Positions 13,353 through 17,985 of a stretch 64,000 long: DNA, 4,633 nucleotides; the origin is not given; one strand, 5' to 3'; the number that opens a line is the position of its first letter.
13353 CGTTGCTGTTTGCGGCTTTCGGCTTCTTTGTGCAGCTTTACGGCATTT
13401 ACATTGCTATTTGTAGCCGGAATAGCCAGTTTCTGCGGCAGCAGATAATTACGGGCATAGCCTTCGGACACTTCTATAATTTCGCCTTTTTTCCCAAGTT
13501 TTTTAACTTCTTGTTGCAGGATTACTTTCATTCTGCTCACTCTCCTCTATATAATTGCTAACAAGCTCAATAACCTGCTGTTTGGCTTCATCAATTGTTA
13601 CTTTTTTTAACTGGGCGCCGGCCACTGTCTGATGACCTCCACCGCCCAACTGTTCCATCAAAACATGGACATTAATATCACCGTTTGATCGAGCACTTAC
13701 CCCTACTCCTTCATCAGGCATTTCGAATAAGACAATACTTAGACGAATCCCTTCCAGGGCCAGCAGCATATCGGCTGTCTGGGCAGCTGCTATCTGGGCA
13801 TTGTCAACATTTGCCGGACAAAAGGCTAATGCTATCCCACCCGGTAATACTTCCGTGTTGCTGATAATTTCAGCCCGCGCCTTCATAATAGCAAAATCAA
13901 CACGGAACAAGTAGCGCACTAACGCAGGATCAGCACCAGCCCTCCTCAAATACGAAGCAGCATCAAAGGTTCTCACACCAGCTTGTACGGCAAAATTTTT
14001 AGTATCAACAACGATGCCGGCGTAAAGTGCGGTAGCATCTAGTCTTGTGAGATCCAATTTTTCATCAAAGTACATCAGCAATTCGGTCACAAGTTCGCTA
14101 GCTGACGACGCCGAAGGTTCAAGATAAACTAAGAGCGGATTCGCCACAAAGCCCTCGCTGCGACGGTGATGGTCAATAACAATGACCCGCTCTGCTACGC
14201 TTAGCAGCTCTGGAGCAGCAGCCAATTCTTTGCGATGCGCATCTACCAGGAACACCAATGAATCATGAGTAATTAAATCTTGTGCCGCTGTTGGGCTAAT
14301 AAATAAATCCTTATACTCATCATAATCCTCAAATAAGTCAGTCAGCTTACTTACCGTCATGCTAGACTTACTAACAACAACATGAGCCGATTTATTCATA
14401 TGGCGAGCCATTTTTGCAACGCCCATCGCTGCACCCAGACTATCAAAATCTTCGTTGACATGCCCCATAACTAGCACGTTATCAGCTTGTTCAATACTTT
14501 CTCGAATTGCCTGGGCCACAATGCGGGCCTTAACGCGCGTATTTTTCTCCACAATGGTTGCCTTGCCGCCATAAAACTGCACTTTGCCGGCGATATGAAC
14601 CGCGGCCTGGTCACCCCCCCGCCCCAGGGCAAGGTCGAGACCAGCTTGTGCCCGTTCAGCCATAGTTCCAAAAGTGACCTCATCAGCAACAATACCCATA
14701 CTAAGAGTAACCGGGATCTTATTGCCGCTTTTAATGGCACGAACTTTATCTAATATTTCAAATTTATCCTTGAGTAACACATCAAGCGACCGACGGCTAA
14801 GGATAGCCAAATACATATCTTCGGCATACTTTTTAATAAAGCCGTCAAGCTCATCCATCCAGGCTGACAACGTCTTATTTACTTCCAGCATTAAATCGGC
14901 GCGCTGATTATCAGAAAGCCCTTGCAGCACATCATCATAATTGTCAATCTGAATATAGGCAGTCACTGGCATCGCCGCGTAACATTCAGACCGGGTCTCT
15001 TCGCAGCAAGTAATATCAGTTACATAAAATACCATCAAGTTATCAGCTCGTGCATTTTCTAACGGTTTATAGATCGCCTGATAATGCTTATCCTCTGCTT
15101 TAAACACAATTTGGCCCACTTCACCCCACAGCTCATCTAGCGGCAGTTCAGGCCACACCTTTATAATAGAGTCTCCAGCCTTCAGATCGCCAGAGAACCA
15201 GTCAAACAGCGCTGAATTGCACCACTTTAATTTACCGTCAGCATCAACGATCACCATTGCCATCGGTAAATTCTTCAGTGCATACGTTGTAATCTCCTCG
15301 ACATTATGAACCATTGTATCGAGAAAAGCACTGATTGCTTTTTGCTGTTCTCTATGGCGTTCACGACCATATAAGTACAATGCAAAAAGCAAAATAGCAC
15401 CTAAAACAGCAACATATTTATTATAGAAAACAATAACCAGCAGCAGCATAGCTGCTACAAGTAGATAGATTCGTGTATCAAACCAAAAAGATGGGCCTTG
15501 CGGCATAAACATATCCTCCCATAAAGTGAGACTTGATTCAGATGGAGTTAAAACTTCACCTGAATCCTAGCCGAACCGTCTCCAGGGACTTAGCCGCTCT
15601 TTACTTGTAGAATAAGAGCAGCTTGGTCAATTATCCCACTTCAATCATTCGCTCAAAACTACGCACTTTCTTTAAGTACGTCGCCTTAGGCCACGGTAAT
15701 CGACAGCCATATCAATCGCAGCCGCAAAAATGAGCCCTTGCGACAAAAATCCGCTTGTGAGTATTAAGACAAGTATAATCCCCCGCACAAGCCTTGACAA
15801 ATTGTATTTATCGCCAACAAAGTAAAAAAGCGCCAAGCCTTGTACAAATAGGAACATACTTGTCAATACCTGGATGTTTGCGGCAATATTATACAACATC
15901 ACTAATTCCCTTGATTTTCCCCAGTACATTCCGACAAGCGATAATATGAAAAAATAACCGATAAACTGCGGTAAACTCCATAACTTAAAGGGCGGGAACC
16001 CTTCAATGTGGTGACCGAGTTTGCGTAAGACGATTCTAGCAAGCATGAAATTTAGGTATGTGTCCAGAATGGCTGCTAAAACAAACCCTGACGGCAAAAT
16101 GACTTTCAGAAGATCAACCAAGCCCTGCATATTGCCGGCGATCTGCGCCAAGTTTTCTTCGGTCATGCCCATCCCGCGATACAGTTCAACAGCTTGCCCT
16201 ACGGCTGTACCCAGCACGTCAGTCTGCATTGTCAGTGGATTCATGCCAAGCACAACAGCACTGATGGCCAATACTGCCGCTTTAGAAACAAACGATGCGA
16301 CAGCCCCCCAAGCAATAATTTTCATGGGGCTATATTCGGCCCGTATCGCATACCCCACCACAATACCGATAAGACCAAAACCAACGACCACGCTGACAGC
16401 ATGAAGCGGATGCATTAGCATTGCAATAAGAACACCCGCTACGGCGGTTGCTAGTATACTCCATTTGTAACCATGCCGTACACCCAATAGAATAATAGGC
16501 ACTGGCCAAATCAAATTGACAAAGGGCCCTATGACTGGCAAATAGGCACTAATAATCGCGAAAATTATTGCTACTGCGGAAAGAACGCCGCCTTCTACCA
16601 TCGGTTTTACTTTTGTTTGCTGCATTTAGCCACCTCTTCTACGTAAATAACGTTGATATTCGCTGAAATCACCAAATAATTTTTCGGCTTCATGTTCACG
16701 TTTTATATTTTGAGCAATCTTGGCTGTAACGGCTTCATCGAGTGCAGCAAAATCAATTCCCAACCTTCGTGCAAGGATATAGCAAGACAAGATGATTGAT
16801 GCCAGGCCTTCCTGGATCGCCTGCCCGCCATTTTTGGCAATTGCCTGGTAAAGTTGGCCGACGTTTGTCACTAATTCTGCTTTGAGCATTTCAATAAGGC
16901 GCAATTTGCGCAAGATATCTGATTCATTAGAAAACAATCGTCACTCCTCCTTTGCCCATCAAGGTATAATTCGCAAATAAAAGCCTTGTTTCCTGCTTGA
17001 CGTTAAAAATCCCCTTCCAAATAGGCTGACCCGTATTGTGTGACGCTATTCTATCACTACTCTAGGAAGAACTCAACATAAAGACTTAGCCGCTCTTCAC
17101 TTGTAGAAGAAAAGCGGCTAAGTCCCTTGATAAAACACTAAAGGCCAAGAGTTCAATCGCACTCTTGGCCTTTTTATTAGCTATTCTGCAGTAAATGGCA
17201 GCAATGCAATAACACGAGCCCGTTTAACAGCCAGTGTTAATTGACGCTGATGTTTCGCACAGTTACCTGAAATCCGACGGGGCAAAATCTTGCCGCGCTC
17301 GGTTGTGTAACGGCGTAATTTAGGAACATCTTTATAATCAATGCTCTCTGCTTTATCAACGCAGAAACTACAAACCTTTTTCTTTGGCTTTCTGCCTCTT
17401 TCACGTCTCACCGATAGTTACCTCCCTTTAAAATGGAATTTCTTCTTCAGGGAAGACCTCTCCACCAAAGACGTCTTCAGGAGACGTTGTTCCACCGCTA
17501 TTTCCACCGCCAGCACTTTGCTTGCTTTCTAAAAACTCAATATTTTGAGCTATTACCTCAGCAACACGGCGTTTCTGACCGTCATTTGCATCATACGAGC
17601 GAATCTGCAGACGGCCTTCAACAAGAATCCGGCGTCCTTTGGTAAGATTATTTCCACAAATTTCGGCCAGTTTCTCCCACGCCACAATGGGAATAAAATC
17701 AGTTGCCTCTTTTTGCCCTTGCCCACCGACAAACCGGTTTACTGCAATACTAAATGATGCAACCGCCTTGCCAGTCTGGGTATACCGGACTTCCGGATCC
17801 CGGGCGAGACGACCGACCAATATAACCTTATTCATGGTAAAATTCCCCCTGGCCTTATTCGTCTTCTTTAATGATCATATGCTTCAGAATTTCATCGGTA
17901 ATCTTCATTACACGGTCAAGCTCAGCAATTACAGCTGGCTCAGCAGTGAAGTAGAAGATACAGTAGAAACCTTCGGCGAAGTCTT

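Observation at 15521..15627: Family of ~110-bp structured intergenic repeats in at least five copies, all in the same chromosomal orientation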

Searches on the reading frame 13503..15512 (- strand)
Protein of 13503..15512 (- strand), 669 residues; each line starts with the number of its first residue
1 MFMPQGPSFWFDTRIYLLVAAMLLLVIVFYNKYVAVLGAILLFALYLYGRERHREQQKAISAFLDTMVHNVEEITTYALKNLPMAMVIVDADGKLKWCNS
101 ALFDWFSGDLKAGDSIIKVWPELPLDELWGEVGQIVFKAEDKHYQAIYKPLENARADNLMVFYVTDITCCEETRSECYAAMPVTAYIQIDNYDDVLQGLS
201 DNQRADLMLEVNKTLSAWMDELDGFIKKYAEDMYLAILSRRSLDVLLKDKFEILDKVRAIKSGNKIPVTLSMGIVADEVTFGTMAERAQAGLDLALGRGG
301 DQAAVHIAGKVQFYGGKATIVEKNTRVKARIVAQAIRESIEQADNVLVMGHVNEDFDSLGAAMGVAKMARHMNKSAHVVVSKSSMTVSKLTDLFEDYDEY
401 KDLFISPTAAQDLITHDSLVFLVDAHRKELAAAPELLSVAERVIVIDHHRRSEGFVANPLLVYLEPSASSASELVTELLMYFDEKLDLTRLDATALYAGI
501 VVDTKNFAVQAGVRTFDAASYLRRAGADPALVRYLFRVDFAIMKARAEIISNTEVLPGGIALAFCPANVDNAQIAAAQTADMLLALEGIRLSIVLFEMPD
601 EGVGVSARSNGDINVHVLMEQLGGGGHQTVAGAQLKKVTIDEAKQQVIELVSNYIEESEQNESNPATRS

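Call 13: find_encoding_contigs(protein=window:13503-15512:-, flank=10000, max_places=6)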
Protein window:13503-15512:- (669 aa): no gene with exactly this product is on record in the collection.

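Call 31: search_protein_families(library=pfam, proteins=[window:13503-15512:-])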
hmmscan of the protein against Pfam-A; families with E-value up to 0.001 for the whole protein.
window:13503-15512:- (669 aa): 4 families
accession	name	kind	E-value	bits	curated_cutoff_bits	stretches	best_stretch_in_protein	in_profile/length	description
PF24898.2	GGDEF_GdpP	-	6.1e-29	101.3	30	1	187-311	1-124/126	Cyclic-di-AMP phosphodiesterase GdpP-like, GGDEF domain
PF01368.27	DHH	-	4.7e-23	82.2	28.1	1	345-500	1-125/125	DHH family, N-terminal domain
PF02272.25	DHHA1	-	2.7e-14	53.9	25.9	1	573-656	15-101/102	DHHA1 domain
PF21370.4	PAS_GdpP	-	2.2e-05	25.2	27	1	76-153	6-83/90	Cyclic-di-AMP phosphodiesterase GdpP-like, PAS domain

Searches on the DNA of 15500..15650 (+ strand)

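Call 11: search_dna_similar(query=window:15500-15650:+, collection=plasmids, mode=distant, max_rows=30)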
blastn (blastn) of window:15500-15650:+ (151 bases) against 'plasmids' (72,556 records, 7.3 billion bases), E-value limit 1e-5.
No match.

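Call 12: search_dna_similar(query=window:15500-15650:+, collection=phages, mode=distant, max_rows=30)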
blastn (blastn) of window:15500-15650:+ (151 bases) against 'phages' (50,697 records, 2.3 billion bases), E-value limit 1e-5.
No match.

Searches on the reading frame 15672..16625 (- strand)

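Call 31: search_protein_families(library=pfam, proteins=[window:15672-16625:-])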
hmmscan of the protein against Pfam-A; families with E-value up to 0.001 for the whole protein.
window:15672-16625:- (317 aa): 1 family
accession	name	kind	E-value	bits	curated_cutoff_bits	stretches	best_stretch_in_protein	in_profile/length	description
PF09991.14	DUF2232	-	1.9e-60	204.9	27.8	1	17-306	1-290/290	Predicted membrane protein (DUF2232)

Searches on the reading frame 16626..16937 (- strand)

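Call 31: search_protein_families(library=pfam, proteins=[window:16626-16937:-])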
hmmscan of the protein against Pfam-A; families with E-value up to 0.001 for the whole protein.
window:16626-16937:- (103 aa): 1 family
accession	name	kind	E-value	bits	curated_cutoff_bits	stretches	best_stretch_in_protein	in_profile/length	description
PF12643.12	MazG-like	-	5.4e-23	81.5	27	1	8-91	1-85/85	MazG-like family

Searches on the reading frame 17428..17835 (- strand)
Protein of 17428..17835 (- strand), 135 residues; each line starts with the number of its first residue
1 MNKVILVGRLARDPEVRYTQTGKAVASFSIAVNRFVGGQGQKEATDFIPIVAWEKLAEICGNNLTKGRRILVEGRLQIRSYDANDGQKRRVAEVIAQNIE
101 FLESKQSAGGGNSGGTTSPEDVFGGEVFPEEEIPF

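Call 31: search_protein_families(library=pfam, proteins=[window:17428-17835:-])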
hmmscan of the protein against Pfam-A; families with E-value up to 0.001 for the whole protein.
window:17428-17835:- (135 aa): 1 family
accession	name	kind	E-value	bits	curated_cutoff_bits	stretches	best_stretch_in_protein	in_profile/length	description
PF00436.31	SSB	-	2.3e-36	124.4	26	1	1-102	1-104/104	Single-strand binding protein family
